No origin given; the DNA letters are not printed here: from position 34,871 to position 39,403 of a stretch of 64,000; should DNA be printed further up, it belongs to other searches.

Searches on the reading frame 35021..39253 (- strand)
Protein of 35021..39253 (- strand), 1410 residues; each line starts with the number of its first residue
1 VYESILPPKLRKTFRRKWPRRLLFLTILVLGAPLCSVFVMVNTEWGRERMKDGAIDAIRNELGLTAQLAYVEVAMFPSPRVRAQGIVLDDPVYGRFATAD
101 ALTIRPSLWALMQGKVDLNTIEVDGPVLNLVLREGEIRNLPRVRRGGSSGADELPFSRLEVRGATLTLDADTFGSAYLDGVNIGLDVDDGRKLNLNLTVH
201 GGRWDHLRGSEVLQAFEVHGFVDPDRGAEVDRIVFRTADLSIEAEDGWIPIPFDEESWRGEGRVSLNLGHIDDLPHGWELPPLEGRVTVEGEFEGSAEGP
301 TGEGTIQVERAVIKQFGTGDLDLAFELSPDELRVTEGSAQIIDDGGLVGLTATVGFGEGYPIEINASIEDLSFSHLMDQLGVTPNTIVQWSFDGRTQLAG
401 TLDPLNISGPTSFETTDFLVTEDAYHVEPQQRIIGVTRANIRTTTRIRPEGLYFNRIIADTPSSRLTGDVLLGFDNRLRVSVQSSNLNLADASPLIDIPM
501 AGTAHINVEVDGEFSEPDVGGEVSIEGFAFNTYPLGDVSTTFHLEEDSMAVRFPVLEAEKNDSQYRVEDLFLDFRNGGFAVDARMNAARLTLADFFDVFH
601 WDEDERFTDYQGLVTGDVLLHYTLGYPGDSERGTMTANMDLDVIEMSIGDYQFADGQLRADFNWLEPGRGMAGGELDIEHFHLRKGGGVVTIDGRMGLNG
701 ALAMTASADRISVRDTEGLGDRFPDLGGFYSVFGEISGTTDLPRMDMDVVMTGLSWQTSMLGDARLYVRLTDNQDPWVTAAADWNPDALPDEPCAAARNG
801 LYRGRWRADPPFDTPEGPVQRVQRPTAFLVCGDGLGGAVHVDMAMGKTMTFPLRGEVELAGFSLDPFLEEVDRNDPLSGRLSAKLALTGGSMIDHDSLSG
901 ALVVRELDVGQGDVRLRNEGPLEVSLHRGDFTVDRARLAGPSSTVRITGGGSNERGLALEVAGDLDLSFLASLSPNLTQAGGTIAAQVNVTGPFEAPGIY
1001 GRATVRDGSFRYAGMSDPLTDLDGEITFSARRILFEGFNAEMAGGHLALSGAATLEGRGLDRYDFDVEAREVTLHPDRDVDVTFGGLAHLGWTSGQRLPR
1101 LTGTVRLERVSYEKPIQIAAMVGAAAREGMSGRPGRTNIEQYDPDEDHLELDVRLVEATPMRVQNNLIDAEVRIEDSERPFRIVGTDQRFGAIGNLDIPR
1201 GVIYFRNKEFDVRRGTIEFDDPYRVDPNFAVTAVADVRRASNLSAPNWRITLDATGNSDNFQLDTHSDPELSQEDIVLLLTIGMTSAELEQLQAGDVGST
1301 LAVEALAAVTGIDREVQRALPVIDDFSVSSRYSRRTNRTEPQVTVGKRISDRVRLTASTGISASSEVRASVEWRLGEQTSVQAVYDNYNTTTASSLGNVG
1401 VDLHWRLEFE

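Call 47: search_protein_families(library=pfam, proteins=[window:35021-39253:-], max_evalue=0.001)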
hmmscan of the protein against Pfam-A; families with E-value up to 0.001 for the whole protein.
window:35021-39253:- (1410 aa): 3 families
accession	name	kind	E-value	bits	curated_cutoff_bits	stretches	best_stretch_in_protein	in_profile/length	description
PF04357.19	TamB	-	4e-43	148.6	22.4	1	1038-1409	3-381/381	TamB, inner membrane protein subunit of TAM complex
PF05170.20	AsmA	-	1.9e-05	24.1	29.8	1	23-133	11-120/607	AsmA family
PF05359.17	DUF748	-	0.0001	20.9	50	1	13-143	8-132/1037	Domain of Unknown Function (DUF748)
